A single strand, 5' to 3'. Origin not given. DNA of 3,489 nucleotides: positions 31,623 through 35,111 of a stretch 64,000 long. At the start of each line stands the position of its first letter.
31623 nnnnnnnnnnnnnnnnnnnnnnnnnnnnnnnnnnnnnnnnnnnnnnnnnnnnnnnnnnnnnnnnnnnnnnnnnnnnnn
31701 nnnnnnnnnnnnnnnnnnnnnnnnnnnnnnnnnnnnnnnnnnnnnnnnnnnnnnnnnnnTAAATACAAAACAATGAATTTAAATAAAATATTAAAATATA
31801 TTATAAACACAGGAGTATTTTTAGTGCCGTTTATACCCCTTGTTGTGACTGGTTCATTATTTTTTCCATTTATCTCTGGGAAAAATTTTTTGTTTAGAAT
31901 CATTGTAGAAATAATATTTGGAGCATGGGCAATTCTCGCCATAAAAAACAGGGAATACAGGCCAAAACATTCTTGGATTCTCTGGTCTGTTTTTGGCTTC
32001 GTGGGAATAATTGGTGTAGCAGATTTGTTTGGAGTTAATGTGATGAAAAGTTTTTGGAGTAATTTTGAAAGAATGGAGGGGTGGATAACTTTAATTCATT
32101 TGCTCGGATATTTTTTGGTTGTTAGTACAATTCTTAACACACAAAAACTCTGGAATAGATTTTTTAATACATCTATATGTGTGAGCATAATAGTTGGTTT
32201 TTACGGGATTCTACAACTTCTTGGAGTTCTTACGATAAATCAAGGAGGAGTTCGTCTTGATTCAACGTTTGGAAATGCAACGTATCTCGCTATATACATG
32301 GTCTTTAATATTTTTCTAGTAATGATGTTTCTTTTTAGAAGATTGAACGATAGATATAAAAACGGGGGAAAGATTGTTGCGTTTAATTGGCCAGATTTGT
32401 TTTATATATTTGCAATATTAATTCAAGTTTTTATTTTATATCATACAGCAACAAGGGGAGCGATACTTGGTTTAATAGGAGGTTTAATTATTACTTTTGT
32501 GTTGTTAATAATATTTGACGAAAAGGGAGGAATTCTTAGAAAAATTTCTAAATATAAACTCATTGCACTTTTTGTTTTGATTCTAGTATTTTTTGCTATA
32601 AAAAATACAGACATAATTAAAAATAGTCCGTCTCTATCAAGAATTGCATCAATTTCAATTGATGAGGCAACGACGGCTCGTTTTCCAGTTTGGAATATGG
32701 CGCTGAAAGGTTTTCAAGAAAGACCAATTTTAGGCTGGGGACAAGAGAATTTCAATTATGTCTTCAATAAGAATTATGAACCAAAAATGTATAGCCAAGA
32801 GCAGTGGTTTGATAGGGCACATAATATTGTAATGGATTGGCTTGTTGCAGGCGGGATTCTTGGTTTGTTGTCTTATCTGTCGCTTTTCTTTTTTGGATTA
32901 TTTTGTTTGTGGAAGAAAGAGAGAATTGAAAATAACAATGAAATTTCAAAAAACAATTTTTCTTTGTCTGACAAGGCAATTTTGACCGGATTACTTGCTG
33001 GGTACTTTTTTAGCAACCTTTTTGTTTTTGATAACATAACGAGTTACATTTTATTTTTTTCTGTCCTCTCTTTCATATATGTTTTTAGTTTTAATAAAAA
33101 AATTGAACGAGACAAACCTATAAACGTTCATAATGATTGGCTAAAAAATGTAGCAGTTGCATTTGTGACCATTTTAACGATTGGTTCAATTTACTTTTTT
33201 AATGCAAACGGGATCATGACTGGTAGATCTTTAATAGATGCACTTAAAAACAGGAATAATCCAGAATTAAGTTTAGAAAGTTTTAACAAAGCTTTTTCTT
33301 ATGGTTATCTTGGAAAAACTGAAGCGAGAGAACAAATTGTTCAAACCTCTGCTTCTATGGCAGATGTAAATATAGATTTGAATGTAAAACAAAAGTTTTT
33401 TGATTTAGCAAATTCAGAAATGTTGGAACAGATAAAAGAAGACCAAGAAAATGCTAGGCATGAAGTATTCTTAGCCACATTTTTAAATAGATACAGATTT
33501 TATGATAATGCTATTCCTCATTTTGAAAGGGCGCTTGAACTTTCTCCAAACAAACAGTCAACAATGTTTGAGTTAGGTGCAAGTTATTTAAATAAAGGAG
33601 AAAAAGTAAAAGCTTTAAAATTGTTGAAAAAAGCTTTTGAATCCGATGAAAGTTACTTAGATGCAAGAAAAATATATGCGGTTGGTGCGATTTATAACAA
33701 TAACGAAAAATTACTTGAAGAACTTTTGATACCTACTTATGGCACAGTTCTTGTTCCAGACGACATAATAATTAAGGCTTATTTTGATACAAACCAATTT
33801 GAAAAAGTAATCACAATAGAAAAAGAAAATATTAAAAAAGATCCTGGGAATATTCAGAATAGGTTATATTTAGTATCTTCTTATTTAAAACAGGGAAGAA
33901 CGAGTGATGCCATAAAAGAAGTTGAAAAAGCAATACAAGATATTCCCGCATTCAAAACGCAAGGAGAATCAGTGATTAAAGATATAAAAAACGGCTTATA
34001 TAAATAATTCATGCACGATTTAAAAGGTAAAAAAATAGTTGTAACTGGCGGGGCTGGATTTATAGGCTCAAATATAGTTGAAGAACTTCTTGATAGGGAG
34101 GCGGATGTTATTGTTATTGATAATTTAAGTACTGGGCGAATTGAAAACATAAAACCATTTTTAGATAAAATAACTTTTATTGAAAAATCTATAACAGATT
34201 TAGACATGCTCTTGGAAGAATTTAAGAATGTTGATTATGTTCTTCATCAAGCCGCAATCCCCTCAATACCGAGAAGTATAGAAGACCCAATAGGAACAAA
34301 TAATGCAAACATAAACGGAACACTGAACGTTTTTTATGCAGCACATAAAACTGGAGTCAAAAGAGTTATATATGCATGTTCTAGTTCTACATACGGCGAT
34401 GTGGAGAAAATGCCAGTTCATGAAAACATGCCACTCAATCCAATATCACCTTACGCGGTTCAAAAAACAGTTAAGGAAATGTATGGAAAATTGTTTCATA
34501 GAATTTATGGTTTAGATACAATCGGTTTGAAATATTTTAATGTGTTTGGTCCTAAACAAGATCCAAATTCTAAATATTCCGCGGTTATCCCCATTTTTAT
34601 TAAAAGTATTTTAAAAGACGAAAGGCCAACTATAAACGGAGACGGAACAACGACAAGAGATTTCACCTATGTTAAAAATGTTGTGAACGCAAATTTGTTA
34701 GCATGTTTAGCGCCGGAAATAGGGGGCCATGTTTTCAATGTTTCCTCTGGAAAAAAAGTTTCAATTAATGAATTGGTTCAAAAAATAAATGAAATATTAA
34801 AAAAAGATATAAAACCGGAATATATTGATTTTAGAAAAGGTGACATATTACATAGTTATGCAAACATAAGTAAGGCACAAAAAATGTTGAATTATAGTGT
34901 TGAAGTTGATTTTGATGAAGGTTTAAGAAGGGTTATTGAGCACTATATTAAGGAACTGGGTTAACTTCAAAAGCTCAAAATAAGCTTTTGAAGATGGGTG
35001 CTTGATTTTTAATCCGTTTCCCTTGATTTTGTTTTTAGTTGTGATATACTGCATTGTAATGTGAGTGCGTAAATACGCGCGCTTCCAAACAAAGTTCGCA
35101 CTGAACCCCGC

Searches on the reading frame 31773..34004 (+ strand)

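Call 75: search_protein_families(library=pfam, proteins=[window:31773-34004:+], max_evalue=0.0001)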
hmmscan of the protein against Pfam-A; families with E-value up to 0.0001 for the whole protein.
window:31773-34004:+ (744 aa): 12 families
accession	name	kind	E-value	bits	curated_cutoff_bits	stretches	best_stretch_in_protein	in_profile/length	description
PF04932.20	Wzy_C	-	8.4e-20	71.5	31.7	1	213-369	1-149/149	O-Antigen ligase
PF12895.13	ANAPC3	-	5.5e-11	43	27.2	1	576-637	4-64/82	Anaphase-promoting complex, cyclosome, subunit 3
PF07719.23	TPR_2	-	2e-10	40.4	27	0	598-626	4-32/34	Tetratricopeptide repeat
PF00515.34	TPR_1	-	2.2e-09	37.2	27.8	0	577-593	17-33/34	Tetratricopeptide repeat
PF14559.12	TPR_19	-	2.7e-09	37.7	25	0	577-625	7-55/68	Tetratricopeptide repeat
PF13428.12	TPR_14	-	2.7e-07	31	23.5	0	697-725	4-32/44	Tetratricopeptide repeat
PF13181.12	TPR_8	-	8.3e-06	26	25.7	0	577-593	17-33/34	Tetratricopeptide repeat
PF13431.12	TPR_17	-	1e-05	25.8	24.4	0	584-615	2-33/34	Tetratricopeptide repeat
PF13424.12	TPR_12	-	1.2e-05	25.8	30.1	0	564-626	6-76/77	Tetratricopeptide repeat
PF23914.1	TPR_CcmH_CycH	-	5.5e-05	23.5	42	0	553-643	42-135/158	Cytochrome c-type biogenesis protein H TPR domain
PF13414.12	TPR_11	-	7e-05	22.9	26.8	0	577-609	10-42/42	TPR repeat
PF13432.12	TPR_16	-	9.4e-05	23.2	32.7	0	576-621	12-57/65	Tetratricopeptide repeat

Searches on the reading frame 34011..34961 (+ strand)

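Call 75: search_protein_families(library=pfam, proteins=[window:34011-34961:+], max_evalue=0.0001)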
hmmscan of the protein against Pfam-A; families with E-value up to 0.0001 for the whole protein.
window:34011-34961:+ (317 aa): 7 families
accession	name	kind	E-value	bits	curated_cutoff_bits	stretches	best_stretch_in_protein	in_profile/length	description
PF01370.27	Epimerase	-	2.4e-59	201.1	20.9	1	9-244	1-239/240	NAD dependent epimerase/dehydratase family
PF16363.11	GDP_Man_Dehyd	-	9.2e-53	180.3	27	1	11-307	2-331/332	GDP-mannose 4,6 dehydratase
PF01073.25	3Beta_HSD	-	2.3e-23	83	22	1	10-232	1-229/280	3-beta hydroxysteroid dehydrogenase/isomerase family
PF02719.21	Polysacc_synt_2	-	1.7e-19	70.5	20.2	1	9-281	1-270/293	Polysaccharide biosynthesis protein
PF07993.18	NAD_binding_4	-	7.6e-09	35.5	20.1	0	71-140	86-152/258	Male sterility protein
PF13460.12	NAD_binding_10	-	7.2e-08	32.9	27.2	1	13-152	1-124/184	NAD(P)H-binding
PF04321.23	RmlD_sub_bind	-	8.6e-05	22.2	27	0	8-156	2-133/287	RmlD substrate binding domain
